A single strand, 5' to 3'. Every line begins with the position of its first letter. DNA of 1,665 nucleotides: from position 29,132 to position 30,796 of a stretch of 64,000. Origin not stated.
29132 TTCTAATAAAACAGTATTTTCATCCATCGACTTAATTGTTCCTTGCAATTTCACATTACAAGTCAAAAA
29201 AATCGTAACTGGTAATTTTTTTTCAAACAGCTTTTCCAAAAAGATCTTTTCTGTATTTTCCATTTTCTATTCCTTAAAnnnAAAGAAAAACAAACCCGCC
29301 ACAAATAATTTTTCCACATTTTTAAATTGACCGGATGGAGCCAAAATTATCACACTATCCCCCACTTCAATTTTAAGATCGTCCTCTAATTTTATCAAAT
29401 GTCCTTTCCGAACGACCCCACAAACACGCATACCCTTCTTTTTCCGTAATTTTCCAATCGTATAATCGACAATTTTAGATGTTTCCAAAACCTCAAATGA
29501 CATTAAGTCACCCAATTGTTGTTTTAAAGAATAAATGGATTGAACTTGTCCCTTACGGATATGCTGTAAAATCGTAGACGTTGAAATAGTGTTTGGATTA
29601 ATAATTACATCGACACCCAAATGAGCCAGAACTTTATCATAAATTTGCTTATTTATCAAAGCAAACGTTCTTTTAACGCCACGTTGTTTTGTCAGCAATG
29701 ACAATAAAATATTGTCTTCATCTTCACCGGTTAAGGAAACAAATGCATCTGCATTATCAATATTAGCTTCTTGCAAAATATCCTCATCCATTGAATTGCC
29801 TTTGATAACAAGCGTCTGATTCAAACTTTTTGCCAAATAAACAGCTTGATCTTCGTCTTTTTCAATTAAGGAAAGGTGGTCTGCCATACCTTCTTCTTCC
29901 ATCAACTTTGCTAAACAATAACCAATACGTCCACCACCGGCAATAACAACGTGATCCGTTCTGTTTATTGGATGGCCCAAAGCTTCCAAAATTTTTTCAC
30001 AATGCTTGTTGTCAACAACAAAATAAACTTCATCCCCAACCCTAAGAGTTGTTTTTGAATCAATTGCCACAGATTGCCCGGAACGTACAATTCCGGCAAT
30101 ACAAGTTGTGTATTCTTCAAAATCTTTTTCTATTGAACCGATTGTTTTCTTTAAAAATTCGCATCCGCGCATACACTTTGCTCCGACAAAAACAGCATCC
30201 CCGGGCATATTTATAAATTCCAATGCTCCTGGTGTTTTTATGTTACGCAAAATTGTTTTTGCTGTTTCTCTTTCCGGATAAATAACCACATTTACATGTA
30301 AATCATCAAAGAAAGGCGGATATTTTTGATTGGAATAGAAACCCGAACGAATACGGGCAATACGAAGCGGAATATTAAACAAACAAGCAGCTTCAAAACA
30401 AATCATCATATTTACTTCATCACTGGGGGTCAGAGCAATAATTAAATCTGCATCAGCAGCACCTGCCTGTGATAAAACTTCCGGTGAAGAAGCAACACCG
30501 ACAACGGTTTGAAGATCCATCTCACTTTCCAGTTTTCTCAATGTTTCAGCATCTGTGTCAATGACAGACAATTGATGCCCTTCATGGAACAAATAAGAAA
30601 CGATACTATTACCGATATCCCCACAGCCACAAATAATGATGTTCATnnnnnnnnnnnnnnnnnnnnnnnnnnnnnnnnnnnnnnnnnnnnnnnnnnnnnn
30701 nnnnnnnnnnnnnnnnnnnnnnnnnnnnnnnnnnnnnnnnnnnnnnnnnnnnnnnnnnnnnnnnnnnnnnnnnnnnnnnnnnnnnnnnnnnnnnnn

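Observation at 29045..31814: dusB-fis-like-trkA-hfq-hflX: the NtrBC/NtrYX block is reduced to an 81-aa Fis-type HTH protein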

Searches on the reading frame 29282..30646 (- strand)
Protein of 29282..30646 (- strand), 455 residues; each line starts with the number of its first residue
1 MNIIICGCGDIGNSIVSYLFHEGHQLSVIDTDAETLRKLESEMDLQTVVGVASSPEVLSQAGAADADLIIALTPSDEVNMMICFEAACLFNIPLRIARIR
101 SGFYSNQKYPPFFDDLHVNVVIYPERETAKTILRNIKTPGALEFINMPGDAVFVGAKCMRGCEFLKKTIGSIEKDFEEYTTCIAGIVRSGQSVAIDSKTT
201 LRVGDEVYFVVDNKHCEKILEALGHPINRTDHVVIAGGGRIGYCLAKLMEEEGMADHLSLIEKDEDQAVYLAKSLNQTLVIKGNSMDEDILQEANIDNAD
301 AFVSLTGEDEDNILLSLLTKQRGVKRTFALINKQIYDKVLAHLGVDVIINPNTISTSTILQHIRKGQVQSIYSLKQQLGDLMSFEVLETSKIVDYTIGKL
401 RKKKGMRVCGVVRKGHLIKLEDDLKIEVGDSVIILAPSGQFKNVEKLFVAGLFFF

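Call 4: search_protein_families(library=pfam, proteins=[window:29282-30646:-], max_evalue=0.01)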
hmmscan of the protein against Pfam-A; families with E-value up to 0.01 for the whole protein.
window:29282-30646:- (455 aa): 14 families
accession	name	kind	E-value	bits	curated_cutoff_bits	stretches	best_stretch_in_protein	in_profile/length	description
PF02254.24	TrkA_N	-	6e-50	168.9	23.8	2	233-351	1-116/116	TrkA-N domain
PF02080.26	TrkA_C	-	6.4e-18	64.9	27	2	381-448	1-70/71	TrkA-C domain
PF03807.23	F420_oxidored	-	3.1e-07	31.3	21.6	1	4-74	3-68/94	NADP oxidoreductase coenzyme F420-dependent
PF03435.24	Sacchrp_dh_NADP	-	2.5e-06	28.3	25.1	0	3-75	1-78/129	Saccharopine dehydrogenase NADP binding domain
PF13241.12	NAD_binding_7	-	4.8e-06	27.5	22.1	0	2-87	9-83/104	Putative NAD(P)-binding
PF13460.12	NAD_binding_10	-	1.3e-05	25.6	27.2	0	9-72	4-67/184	NAD(P)H-binding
PF21799.2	MurD-like_N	-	0.00011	22.9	27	1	2-51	2-51/88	Mur ligase MurD-like, N-terminal domain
PF22614.2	Slo-like_RCK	-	0.00044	20.3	24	0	265-309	46-89/119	Calcium-activated potassium channel slowpoke-like RCK domain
PF02558.23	ApbA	-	0.0017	18.5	22.2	0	3-74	1-75/150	Ketopantoate reductase PanE/ApbA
PF05368.20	NmrA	-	0.0018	18.4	27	0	4-78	7-84/298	NmrA-like family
PF01488.26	Shikimate_DH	-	0.0019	18.7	24.3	0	2-73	14-83/138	Shikimate / quinate 5-dehydrogenase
PF01210.29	NAD_Gly3P_dh_N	-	0.0019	18.6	23.1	0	233-299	2-66/158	NAD-dependent glycerol-3-phosphate dehydrogenase N-terminus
PF02737.24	3HCDH_N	-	0.0029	18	22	0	3-44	2-43/180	3-hydroxyacyl-CoA dehydrogenase, NAD binding domain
PF00106.31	adh_short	-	0.0065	16.4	26.6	0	3-44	3-45/195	short chain dehydrogenase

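Call 6: search_protein_families(library=ncbifam, proteins=[window:29282-30646:-], max_evalue=0.01)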
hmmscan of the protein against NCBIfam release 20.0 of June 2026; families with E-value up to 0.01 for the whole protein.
window:29282-30646:- (455 aa): 45 families (the best 25 are shown)
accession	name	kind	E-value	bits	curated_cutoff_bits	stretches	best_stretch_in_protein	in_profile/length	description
NF007031.0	PRK09496.1-2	equivalog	3.8e-131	438.3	289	1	1-454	1-457/458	Trk system potassium transporter TrkA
NF007032.0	PRK09496.1-4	equivalog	6.1e-112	374.9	309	1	1-455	1-457/457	Trk system potassium transporter TrkA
NF007039.0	PRK09496.3-2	equivalog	1.3e-101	340.6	293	1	1-449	1-445/446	Trk system potassium transporter TrkA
NF007030.0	PRK09496.1-1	equivalog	1.1e-93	314.4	371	1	1-454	1-457/458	Trk system potassium transporter TrkA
NF007041.0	PRK09496.3-4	equivalog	5.9e-86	289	386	1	1-449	1-444/450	Trk system potassium transporter TrkA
NF007038.0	PRK09496.2-6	equivalog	3.6e-79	266.6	374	1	1-448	1-444/445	Trk system potassium transporter TrkA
NF007034.0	PRK09496.2-1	subfamily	1.8e-67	228.1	344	1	1-444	1-441/445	Trk system potassium transporter TrkA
NF007033.0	PRK09496.1-5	equivalog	5e-62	210.4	338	1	1-447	1-446/449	Trk system potassium transporter TrkA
NF007043.0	PRK09496.3-6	equivalog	3.1e-60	204.2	384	1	1-440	1-436/445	Trk system potassium transporter TrkA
NF007040.0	PRK09496.3-3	equivalog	4.1e-60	203.6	455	1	2-448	5-461/462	Trk system potassium transporter TrkA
NF007037.0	PRK09496.2-4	equivalog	2.8e-55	188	445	1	1-448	1-453/454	Trk system potassium transporter TrkA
NF007035.0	PRK09496.2-2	equivalog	7.7e-51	173.3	521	1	1-446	1-447/455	Trk system potassium transporter TrkA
NF007036.0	PRK09496.2-3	subfamily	1.4e-50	172.4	407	1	1-448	1-447/448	Trk system potassium transporter TrkA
NF007042.0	PRK09496.3-5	equivalog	3.2e-32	111.8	467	1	1-444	1-458/466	Trk system potassium transporter TrkA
NF007828.0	PRK10537.1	equivalog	1.2e-14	54.1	425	2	215-361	235-375/403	voltage-gated potassium channel protein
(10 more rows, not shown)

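Call 63: find_homologous_proteins(query=window:29282-30646:-, max_evalue=1e-40)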
Query window:29282-30646:- (455 aa): 3115 proteins with E <= 1e-40 among 8000 candidates; the best 120 are listed.
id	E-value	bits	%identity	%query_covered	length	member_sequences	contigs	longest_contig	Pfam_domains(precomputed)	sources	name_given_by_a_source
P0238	1.8e-298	1007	100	100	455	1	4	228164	PF13241.13,PF02080.27,PF02254.25,PF13460.13,PF03435.25,PF03807.24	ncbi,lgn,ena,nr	ncbi:MAG: Trk system potassium transporter TrkA [Alphaproteobacteria bacterium]|nr:Trk system potass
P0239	2.2e-263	892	88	100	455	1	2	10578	PF13241.13,PF02080.27,PF22614.3,PF02254.25,PF13460.13,PF03435.25,PF03807.24,PF21799.3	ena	-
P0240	2.1e-258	875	86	100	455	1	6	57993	PF13241.13,PF02080.27,PF05368.20,PF02254.25,PF13460.13,PF03435.25,PF03807.24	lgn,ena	-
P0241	6.6e-257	870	85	100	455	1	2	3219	PF13241.13,PF02080.27,PF05368.20,PF02254.25,PF13460.13,PF03435.25,PF03807.24,PF21799.3,PF02737.25,PF01488.27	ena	-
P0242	1.8e-249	846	83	100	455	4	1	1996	PF13241.13,PF02080.27,PF02254.25,PF13460.13,PF03435.25,PF03807.24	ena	-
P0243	8.8e-208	708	69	100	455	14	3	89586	PF13241.13,PF02080.27,PF07992.21,PF00070.34,PF01210.30,PF00056.30,PF21799.3,PF02254.25,PF02558.23,PF13460.13,PF03435.25,PF03807.24,PF02737.25,PF01488.27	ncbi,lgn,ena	-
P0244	7.0e-191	653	64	100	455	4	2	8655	PF13241.13,PF02080.27,PF05368.20,PF21799.3,PF05175.21,PF02254.25,PF02558.23,PF13460.13,PF01262.28,PF03435.25,PF03807.24,PF02737.25,PF01488.27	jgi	-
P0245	6.6e-190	649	63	100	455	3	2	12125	PF13241.13,PF02080.27,PF05368.20,PF00070.34,PF01210.30,PF00056.30,PF02254.25,PF13460.13,PF01262.28,PF03721.21,PF03435.25,PF03807.24,PF01488.27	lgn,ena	-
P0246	6.8e-188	643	62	100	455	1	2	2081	PF13241.13,PF02080.27,PF22614.3,PF05368.20,PF07992.21,PF00070.34,PF01210.30,PF01494.26,PF02254.25,PF02558.23,PF13460.13,PF01262.28,PF03721.21,PF03435.25,PF03807.24,PF02737.25,PF01488.27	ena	-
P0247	3.4e-182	624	62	100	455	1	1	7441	PF13241.13,PF02080.27,PF02254.25,PF07992.21,PF00070.34,PF02558.23,PF13460.13,PF03721.21,PF03435.25,PF03807.24,PF01488.27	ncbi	-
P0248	1.8e-174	599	60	100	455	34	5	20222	PF13241.13,PF02080.27,PF22614.3,PF02254.25,PF03435.25,PF03807.24,PF21799.3,PF01488.27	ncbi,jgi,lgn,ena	-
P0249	1.5e-172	592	58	100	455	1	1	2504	PF13241.13,PF02080.27,PF02254.25,PF01262.28,PF03435.25,PF03807.24,PF01488.27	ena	-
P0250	4.3e-172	591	81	69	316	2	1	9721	PF13241.13,PF02254.25,PF13460.13,PF01262.28,PF03435.25,PF03807.24,PF02737.25,PF01488.27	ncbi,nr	ncbi:MAG: Trk system potassium transporter TrkA, partial [Alphaproteobacteria bacterium]|nr:Trk syst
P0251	3.4e-168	578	56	100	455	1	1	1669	PF13241.13,PF02080.27,PF22614.3,PF05368.20,PF01073.26,PF02254.25,PF13460.13,PF01262.28,PF03435.25,PF03807.24,PF01488.27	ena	-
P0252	3.1e-166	571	57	100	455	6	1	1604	PF13241.13,PF02080.27,PF02254.25,PF13460.13,PF03435.25,PF03807.24,PF01488.27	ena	-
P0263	3.3e-128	446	46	100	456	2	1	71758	PF13241.13,PF02080.27,PF02254.25,PF13460.13,PF03721.21,PF03435.25,PF03807.24,PF01488.27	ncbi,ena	-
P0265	3.0e-111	390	43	100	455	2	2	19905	PF01266.31,PF13241.13,PF02080.27,PF13478.13,PF02254.25,PF01210.30,PF03435.25,PF03807.24,PF02737.25,PF01488.27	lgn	-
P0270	1.3e-102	362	41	100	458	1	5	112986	PF01266.31,PF13241.13,PF02080.27,PF02254.25,PF07992.21,PF00070.34,PF02558.23,PF01262.28,PF01210.30,PF03435.25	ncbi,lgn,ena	-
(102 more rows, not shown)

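Call 64: find_encoding_contigs(protein=P0263, flank=9000, max_places=1)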
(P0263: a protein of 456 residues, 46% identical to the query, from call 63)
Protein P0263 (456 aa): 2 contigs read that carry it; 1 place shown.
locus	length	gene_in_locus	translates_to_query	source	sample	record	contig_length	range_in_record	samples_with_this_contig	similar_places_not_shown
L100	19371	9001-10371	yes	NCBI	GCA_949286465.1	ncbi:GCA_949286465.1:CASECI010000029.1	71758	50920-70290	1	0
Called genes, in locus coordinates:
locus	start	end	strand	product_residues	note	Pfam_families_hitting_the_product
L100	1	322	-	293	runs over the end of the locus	PF00989:PAS, PF13426:PAS_9, PF00990:GGDEF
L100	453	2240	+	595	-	PF08238:Sel1 (weak)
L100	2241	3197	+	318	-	PF00037:Fer4 (faint), PF12837:Fer4_6 (faint), PF14697:Fer4_21 (weak), PF12838:Fer4_7 (faint), PF13187:Fer4_9 (weak)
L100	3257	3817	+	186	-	-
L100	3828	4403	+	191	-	-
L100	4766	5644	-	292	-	-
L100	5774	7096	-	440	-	PF01134:GIDA, PF13450:NAD_binding_8 (weak)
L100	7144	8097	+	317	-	PF08238:Sel1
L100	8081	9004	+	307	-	PF01207:Dus, PF01680:SOR_SNZ (faint), PF00977:His_biosynth (weak)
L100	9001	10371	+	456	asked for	PF01488:Shikimate_DH (faint), PF02254:TrkA_N, PF03435:Sacchrp_dh_NADP (faint), PF03721:UDPG_MGDP_dh_N (faint), PF03807:F420_oxidored (faint), PF02080:TrkA_C, PF02254:TrkA_N, PF02080:TrkA_C, +2 more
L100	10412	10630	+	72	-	PF17209:Hfq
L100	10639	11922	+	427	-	PF13167:GTP-bdg_N, PF16360:GTP-bdg_M, PF01926:MMR_HSR1, PF02421:FeoB_N (weak), PF19275:HflX_C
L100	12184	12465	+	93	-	PF02583:Trns_repr_metal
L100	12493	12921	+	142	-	PF00376:MerR, PF13411:MerR_1, PF09278:MerR-DNA-bind (weak)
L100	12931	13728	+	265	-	PF18760:ART-PolyVal (faint)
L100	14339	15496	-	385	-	PF07690:MFS_1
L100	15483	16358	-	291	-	PF00294:PfkB, PF08543:Phos_pyr_kin (weak)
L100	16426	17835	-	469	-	PF02554:CstA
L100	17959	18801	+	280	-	PF01513:NAD_kinase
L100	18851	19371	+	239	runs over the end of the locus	PF01643:Acyl-ACP_TE, PF13279:4HBT_2 (faint), PF20791:Acyl-ACP_TE_C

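Call 65: find_encoding_contigs(protein=P0265, flank=9000, max_places=1)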
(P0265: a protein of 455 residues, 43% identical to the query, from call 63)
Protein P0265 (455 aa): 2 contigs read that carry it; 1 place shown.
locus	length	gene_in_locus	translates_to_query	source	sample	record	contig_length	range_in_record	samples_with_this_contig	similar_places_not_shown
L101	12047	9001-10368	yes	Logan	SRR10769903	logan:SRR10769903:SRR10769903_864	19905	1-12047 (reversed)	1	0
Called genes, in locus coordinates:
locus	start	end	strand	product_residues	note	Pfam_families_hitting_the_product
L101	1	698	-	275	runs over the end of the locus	PF00106:adh_short, PF13561:adh_short_C2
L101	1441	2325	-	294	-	PF13426:PAS_9 (weak), PF00990:GGDEF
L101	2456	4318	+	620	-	PF08238:Sel1 (faint)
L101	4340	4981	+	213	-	-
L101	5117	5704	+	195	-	-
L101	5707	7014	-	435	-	PF01134:GIDA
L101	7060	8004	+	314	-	PF08238:Sel1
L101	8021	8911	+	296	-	PF01207:Dus, PF01180:DHO_dh (faint), PF00977:His_biosynth (weak)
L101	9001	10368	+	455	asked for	PF01210:NAD_Gly3P_dh_N (faint), PF01266:DAO (faint), PF01488:Shikimate_DH (faint), PF02254:TrkA_N, PF02737:3HCDH_N (faint), PF02080:TrkA_C (weak), PF02254:TrkA_N, PF02080:TrkA_C, +4 more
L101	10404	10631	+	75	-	PF17209:Hfq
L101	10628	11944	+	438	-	PF13167:GTP-bdg_N, PF16360:GTP-bdg_M, PF00005:ABC_tran (faint), PF01926:MMR_HSR1, PF19275:HflX_C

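Call 66: find_encoding_contigs(protein=P0270, flank=9000, max_places=1)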
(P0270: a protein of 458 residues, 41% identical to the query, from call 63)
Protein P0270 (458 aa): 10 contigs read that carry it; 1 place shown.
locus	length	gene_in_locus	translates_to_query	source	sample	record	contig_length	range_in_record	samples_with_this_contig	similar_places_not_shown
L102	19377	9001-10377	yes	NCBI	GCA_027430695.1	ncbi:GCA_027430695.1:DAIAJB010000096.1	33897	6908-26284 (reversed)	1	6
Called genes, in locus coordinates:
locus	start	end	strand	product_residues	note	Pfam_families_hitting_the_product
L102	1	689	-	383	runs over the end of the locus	PF01128:IspD, PF12804:NTP_transf_3, PF02542:YgbB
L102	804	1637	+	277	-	PF01578:Cytochrom_C_asm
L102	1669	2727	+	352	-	PF01207:Dus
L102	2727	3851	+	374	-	PF00989:PAS, PF00512:HisKA, PF02518:HATPase_c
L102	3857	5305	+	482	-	PF00072:Response_reg, PF00158:Sigma54_activat, PF13191:AAA_16 (weak), PF14532:Sigma54_activ_2, PF07724:AAA_2 (weak), PF07728:AAA_5, PF25601:AAA_lid_14, PF02954:HTH_8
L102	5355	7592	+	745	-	PF19312:NtrY_N, PF00672:HAMP, PF00989:PAS, PF12860:PAS_7 (weak), PF00512:HisKA, PF02518:HATPase_c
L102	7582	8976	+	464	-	PF00072:Response_reg, PF00158:Sigma54_activat, PF14532:Sigma54_activ_2, PF25601:AAA_lid_14, PF02954:HTH_8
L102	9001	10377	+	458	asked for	PF00070:Pyr_redox (faint), PF01210:NAD_Gly3P_dh_N (faint), PF01262:AlaDh_PNT_C (faint), PF01266:DAO (faint), PF02254:TrkA_N, PF02080:TrkA_C (weak), PF02254:TrkA_N, PF02080:TrkA_C, +4 more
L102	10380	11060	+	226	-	PF00702:Hydrolase, PF12710:HAD, PF13419:HAD_2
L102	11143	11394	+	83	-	PF21979:Hfq_1 (weak), PF17209:Hfq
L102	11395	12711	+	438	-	PF13167:GTP-bdg_N, PF16360:GTP-bdg_M, PF01926:MMR_HSR1, PF19275:HflX_C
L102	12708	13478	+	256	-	PF00459:Inositol_P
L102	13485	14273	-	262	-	PF00106:adh_short, PF08659:KR, PF13561:adh_short_C2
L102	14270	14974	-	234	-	-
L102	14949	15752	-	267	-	PF01503:PRA-PH (faint), PF03819:MazG, PF12643:MazG-like (faint), PF03819:MazG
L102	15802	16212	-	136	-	-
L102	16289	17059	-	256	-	PF00753:Lactamase_B, PF23023:Anti-Pycsar_Apyc1, PF12706:Lactamase_B_2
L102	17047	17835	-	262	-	PF01026:TatD_DNase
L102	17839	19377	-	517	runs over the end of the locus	PF00133:tRNA-synt_1, PF01406:tRNA-synt_1e, PF09334:tRNA-synt_1g, PF00133:tRNA-synt_1, PF19303:Anticodon_3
